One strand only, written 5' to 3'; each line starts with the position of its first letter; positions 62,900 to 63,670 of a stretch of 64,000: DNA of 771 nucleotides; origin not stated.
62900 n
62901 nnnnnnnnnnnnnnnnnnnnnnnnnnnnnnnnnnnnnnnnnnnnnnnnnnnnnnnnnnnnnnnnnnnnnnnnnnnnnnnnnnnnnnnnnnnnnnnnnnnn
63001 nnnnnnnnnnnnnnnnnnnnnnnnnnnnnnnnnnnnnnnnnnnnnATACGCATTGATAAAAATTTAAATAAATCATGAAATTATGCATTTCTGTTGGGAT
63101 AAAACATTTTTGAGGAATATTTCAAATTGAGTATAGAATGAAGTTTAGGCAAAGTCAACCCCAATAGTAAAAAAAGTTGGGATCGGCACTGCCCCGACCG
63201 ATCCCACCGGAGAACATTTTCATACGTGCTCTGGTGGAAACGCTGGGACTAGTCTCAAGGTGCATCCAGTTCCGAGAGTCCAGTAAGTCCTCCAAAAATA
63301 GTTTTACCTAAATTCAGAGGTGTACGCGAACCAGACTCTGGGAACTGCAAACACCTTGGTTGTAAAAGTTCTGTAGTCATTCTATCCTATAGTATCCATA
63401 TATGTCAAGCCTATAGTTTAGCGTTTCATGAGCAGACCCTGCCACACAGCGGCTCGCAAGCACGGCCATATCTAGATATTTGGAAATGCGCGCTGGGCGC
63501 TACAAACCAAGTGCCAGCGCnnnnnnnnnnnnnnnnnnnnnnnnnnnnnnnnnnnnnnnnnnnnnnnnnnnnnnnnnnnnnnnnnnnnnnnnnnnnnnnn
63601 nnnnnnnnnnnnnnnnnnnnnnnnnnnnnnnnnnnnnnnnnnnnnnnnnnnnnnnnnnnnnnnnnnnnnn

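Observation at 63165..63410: Promoter-to-terminator ~205-nt non-coding transcription unit between radA and rho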

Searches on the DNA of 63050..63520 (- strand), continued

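Call 38: search_with_rna_model(model_id=R1, sources=[L100, L101, L102, L103, L104], max_evalue=10, show_alignments=4)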
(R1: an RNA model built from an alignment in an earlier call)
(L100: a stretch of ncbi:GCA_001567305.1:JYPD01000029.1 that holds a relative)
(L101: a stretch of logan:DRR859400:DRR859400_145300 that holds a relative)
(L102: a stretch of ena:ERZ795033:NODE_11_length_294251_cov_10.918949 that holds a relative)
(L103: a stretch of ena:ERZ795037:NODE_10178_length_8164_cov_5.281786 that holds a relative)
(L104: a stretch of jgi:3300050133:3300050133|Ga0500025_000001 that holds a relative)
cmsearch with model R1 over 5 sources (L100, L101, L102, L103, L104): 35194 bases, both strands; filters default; matches with E-value up to 10: 7.
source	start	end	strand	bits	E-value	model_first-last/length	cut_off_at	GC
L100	2664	2753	+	60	2.7e-15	1-95/95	no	0.5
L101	2665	2754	+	60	2.7e-15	1-95/95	no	0.5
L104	2651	2746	+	60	2.8e-15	1-95/95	no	0.4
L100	2664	2753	-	20.2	0.0017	1-95/95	no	0.5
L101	2665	2754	-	20.2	0.0017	1-95/95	no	0.5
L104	2651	2746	-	18.9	0.0042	1-95/95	no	0.4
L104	5130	5209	-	17.1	0.014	1-95/95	no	0.43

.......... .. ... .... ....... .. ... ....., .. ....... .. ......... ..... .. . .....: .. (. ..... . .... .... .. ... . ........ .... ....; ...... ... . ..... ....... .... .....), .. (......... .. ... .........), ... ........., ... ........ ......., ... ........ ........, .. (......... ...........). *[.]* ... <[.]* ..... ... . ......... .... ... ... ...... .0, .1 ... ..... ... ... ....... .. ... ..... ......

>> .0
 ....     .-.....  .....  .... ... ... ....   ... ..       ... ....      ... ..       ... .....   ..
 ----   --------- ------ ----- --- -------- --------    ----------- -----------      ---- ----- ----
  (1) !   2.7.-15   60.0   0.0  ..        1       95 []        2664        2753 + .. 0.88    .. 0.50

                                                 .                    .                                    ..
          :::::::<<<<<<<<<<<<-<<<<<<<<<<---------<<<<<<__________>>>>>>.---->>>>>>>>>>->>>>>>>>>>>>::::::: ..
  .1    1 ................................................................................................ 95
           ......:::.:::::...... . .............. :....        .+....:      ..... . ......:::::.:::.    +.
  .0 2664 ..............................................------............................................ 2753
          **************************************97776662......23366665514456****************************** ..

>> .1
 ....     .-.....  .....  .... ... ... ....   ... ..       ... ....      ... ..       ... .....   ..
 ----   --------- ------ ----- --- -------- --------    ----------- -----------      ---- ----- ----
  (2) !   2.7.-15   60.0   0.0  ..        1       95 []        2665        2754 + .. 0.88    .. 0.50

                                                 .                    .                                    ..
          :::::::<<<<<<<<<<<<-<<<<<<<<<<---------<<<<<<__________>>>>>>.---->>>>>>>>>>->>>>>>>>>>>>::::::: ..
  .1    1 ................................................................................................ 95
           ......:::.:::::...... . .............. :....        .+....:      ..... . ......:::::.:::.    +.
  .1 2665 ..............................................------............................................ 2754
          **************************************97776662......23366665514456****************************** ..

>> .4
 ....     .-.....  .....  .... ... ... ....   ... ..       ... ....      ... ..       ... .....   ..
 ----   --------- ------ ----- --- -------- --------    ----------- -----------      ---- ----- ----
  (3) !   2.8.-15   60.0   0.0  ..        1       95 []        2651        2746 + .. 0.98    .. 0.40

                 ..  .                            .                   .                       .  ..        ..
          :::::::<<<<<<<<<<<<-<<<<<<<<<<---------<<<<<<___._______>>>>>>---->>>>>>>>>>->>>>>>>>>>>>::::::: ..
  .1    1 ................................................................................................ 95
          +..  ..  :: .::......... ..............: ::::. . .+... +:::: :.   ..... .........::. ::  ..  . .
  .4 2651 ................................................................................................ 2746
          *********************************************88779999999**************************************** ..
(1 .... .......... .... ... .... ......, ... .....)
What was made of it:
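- In L102 rho has no RNA upstream (call 38).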

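Call 55: search_with_rna_model(model_id=R1, sources=[L105, L106, L107, L108, L109, L110, L111, L112, L113, L114, L115, L116, L117, L118, L119, L120, L121, L122, L123, L124, L125, L126, L127, L128, L129, L130, L131, L132, L133, L134, L135, L136, L137, L138, L139, L140, L141, L142, L143, L144, L145, L146, L147, L148, L149, L150, L151, L152, L153, L154, L155, L156, L157, L158, L159, L160, L161, L162, L163, L164, L165, L166, L167, L168, L169, L170, L171, L172, L173, L174, L175, L176, L177, L178, L179, L180, L181, L182, L183, L184], max_evalue=1)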
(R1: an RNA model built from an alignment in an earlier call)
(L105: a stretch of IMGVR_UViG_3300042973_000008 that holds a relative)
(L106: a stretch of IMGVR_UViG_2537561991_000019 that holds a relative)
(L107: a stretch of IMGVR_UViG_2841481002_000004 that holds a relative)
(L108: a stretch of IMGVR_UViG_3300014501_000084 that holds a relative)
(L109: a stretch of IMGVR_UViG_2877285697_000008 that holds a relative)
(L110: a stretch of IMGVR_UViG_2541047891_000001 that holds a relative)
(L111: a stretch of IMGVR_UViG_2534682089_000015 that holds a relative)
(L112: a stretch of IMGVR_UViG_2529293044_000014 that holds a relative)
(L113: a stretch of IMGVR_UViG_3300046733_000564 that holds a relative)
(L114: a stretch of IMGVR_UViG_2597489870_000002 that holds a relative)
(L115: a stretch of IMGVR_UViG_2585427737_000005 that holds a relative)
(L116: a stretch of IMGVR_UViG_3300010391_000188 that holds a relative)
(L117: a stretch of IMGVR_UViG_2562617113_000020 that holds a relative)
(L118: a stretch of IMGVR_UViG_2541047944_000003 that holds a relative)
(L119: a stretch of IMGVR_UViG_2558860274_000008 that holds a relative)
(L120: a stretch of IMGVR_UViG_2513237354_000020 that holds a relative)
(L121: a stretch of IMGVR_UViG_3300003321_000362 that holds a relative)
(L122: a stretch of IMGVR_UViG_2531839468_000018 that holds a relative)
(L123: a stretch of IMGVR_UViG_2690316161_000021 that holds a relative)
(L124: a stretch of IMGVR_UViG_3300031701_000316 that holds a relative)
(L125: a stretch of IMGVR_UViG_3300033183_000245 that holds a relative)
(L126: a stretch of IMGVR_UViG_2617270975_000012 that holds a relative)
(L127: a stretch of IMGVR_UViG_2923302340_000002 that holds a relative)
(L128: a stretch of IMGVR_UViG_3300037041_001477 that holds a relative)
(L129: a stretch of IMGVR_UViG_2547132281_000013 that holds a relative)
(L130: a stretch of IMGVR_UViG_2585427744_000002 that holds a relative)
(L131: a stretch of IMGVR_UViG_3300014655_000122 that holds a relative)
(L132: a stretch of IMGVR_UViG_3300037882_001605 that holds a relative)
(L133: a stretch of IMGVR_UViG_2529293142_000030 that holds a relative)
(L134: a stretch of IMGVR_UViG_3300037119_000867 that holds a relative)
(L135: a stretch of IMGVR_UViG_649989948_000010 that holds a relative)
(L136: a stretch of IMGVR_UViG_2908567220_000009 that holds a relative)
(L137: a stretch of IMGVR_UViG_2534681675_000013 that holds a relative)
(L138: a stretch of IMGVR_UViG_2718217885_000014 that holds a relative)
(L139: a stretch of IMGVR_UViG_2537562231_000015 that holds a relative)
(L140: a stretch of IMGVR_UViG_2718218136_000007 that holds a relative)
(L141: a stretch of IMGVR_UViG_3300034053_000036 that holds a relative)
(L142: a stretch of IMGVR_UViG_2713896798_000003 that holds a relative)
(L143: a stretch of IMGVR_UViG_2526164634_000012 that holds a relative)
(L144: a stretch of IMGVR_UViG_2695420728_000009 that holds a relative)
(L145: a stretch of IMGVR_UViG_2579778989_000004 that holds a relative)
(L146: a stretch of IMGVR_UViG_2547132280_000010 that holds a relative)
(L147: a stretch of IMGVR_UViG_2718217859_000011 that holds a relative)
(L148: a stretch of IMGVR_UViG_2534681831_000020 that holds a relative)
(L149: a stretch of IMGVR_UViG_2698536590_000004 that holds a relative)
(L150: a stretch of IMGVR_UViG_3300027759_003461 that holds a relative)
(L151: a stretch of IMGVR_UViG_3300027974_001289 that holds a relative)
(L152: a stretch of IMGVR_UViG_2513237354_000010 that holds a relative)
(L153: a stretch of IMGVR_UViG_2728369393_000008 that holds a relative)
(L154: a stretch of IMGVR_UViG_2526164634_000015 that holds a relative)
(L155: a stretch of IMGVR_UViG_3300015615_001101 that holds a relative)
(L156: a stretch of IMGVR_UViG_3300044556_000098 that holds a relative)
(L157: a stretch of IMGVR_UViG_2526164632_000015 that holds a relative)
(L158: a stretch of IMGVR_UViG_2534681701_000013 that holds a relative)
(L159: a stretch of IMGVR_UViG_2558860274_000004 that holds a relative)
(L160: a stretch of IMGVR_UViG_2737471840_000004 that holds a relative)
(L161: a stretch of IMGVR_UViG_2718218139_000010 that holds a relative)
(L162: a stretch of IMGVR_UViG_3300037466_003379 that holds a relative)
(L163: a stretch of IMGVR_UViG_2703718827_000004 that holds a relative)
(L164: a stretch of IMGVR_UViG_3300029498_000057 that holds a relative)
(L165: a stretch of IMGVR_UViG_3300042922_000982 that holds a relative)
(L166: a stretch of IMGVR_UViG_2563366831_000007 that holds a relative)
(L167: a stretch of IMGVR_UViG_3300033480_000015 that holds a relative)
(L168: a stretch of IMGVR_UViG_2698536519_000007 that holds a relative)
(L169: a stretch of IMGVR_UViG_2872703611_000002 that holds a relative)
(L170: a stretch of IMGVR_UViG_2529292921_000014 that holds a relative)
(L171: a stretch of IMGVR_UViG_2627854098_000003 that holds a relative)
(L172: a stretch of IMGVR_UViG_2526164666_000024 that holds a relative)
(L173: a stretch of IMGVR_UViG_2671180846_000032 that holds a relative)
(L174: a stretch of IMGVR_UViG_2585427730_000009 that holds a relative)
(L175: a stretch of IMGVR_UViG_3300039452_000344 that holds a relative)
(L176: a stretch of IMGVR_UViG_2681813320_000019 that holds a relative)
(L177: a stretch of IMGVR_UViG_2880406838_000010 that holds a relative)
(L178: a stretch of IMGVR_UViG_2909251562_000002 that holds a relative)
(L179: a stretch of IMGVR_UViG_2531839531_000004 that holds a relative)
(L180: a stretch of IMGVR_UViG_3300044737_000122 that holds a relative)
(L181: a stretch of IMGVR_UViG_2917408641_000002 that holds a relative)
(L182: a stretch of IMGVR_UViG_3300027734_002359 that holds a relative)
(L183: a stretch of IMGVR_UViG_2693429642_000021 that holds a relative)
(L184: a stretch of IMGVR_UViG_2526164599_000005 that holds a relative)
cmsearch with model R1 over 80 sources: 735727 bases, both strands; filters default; matches with E-value up to 1: 3.
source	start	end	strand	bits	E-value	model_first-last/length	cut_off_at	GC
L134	1897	1983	-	19.3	0.065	1-95/95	no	0.61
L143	10682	10709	+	15.9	0.68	22-74/95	no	0.68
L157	1082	1109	+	15.9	0.68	22-74/95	no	0.68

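Call 59: search_with_rna_model(model_id=R1, source=window, start=63160, end=63262, filters=off, max_evalue=10, show_alignments=2)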
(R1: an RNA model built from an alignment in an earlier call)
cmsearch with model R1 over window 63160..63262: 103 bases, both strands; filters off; matches with E-value up to 10: 2.
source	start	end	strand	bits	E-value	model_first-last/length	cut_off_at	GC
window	63172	63212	-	6.7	0.052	1-95/95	no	0.63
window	63172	63212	+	4.4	0.25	1-95/95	no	0.63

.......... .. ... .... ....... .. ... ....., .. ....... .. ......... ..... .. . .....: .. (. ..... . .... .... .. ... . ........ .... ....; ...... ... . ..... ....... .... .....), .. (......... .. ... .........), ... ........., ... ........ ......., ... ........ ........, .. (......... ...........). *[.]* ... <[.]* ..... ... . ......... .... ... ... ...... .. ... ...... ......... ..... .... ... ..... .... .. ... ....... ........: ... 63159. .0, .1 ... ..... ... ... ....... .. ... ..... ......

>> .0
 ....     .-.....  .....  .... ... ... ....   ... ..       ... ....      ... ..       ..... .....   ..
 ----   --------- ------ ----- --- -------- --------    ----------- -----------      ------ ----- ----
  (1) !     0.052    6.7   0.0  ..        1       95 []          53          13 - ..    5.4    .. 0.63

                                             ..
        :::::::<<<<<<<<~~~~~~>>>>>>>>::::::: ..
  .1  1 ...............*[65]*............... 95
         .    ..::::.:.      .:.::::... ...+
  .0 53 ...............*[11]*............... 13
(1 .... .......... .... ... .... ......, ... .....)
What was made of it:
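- Tried and rejected: Second, degenerate HP1 copy in the window's 3' domain: the model gives only 6.7 bits, on the terminator stem alone (call 59).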
